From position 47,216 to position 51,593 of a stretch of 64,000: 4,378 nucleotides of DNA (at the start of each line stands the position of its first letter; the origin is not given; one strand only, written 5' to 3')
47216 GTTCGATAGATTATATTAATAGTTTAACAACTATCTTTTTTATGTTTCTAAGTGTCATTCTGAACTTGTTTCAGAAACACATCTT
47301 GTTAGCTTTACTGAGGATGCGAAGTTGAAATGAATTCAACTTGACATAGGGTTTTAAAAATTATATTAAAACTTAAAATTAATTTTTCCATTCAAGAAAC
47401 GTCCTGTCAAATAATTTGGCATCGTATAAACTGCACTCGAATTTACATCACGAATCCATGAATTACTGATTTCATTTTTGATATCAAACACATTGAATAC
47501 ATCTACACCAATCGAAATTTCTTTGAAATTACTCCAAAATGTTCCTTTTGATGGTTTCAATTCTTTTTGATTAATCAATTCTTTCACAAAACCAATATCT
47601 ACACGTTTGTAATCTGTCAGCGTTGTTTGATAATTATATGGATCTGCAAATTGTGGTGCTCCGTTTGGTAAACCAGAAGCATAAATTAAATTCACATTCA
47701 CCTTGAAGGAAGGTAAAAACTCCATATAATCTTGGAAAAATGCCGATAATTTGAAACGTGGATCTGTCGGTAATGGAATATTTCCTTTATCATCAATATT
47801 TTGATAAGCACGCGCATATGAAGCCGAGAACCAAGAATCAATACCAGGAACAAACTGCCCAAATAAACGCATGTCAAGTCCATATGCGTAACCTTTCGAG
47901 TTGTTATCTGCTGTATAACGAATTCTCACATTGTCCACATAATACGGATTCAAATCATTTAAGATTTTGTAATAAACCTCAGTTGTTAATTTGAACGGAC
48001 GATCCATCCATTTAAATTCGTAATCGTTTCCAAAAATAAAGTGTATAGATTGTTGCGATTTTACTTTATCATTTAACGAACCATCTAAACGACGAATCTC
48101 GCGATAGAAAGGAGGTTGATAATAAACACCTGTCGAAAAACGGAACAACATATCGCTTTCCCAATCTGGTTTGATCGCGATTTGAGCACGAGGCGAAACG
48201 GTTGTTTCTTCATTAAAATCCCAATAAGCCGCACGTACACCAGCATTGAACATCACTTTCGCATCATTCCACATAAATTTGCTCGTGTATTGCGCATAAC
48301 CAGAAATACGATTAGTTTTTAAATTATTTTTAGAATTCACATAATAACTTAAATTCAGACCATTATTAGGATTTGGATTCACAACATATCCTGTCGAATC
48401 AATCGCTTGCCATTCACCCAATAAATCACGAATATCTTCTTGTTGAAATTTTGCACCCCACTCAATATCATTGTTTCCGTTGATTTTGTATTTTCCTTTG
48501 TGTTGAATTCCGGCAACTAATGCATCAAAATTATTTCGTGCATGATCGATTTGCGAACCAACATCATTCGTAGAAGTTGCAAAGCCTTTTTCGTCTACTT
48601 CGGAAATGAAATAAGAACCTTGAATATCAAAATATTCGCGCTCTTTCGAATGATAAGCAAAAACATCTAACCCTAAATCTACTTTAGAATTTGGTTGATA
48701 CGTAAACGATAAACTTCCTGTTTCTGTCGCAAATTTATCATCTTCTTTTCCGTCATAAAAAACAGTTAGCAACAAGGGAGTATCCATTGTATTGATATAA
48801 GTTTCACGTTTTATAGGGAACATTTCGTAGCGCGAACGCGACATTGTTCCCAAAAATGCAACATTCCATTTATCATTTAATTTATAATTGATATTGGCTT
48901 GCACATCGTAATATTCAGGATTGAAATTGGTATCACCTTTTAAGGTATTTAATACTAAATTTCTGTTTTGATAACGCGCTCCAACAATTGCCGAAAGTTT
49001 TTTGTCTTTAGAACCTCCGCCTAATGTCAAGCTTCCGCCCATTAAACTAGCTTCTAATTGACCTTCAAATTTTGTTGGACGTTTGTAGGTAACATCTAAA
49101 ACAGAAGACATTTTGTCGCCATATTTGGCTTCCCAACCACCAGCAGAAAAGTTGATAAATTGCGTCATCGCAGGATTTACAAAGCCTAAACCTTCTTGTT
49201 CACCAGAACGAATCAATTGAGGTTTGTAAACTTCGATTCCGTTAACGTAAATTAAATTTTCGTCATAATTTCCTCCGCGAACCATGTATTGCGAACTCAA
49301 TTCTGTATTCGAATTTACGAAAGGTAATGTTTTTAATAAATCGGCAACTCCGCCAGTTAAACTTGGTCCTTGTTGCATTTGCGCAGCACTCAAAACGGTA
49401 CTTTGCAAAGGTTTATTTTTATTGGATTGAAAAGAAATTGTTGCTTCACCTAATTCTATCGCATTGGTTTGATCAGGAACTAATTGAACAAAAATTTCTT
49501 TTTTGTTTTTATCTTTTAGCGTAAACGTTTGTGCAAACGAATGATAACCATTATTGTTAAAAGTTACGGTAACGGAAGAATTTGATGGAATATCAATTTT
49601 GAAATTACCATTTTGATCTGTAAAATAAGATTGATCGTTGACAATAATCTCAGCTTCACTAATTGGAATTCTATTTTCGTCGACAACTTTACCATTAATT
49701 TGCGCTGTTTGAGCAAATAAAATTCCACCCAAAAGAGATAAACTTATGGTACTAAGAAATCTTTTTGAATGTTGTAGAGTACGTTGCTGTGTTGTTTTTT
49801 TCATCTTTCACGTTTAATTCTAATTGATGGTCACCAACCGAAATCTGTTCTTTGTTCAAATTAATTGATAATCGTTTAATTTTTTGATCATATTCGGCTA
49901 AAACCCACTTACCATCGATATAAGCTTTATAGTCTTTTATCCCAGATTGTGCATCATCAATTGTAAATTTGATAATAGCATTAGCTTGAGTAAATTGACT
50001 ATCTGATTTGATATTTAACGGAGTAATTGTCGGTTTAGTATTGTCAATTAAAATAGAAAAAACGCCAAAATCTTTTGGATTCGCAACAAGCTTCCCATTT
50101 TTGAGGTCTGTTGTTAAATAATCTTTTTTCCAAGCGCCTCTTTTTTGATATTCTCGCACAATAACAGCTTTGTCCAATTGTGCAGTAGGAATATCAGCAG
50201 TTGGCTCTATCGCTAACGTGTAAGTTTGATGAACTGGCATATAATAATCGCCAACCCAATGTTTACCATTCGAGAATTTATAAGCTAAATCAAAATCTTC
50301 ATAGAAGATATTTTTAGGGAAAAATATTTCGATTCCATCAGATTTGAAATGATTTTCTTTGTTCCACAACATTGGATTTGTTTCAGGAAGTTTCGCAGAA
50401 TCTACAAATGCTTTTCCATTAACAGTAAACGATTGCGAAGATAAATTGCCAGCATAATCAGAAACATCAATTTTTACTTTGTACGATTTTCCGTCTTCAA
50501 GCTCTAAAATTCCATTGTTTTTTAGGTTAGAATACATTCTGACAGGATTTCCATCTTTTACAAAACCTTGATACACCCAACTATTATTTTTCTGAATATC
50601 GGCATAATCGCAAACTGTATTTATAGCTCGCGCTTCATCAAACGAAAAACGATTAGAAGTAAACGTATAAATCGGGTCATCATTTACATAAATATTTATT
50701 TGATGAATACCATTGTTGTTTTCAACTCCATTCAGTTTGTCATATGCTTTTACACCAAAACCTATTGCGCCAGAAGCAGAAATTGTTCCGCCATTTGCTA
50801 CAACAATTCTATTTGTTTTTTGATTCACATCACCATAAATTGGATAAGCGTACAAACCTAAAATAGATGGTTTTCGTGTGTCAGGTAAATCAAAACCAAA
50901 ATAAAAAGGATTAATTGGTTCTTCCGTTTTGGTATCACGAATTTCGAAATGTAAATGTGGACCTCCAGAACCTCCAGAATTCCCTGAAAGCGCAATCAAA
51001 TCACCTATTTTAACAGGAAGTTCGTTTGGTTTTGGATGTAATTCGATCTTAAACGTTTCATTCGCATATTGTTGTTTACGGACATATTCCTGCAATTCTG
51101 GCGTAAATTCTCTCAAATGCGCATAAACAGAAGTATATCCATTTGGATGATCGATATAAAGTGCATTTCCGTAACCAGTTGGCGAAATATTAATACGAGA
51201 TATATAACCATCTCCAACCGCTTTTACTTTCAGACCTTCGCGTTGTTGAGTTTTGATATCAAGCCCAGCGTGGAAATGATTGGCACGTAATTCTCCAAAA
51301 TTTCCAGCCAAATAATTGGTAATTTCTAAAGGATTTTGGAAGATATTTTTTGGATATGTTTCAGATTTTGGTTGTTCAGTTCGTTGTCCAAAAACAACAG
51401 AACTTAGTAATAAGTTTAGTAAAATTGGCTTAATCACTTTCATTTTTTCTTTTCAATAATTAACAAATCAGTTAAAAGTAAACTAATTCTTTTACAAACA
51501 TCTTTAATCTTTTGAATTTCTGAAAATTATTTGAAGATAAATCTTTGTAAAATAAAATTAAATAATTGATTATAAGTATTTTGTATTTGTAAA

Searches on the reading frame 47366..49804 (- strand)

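Call 73: search_protein_families(library=pfam, proteins=[window:47366-49804:-], max_evalue=0.00001)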
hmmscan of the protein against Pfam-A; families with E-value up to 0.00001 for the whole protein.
window:47366-49804:- (812 aa): 3 families
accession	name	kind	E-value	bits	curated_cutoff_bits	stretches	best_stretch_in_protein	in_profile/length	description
PF13715.12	CarbopepD_reg_2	-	7.1e-10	39.2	32.2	1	36-114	1-82/88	CarboxypepD_reg-like domain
PF13620.12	CarboxypepD_reg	-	1.6e-09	38.4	32.3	1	35-108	1-81/82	Carboxypeptidase regulatory-like domain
PF07715.20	Plug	-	1.6e-07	32.2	23.9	1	129-230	3-101/107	TonB-dependent Receptor Plug Domain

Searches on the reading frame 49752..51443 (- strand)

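Call 73: search_protein_families(library=pfam, proteins=[window:49752-51443:-], max_evalue=0.00001)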
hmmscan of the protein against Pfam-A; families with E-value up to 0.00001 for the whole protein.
window:49752-51443:- (563 aa): 1 family
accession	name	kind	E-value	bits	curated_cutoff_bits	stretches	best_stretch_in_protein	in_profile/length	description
PF01551.29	Peptidase_M23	-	3.6e-18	66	28.7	2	57-125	2-67/96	Peptidase family M23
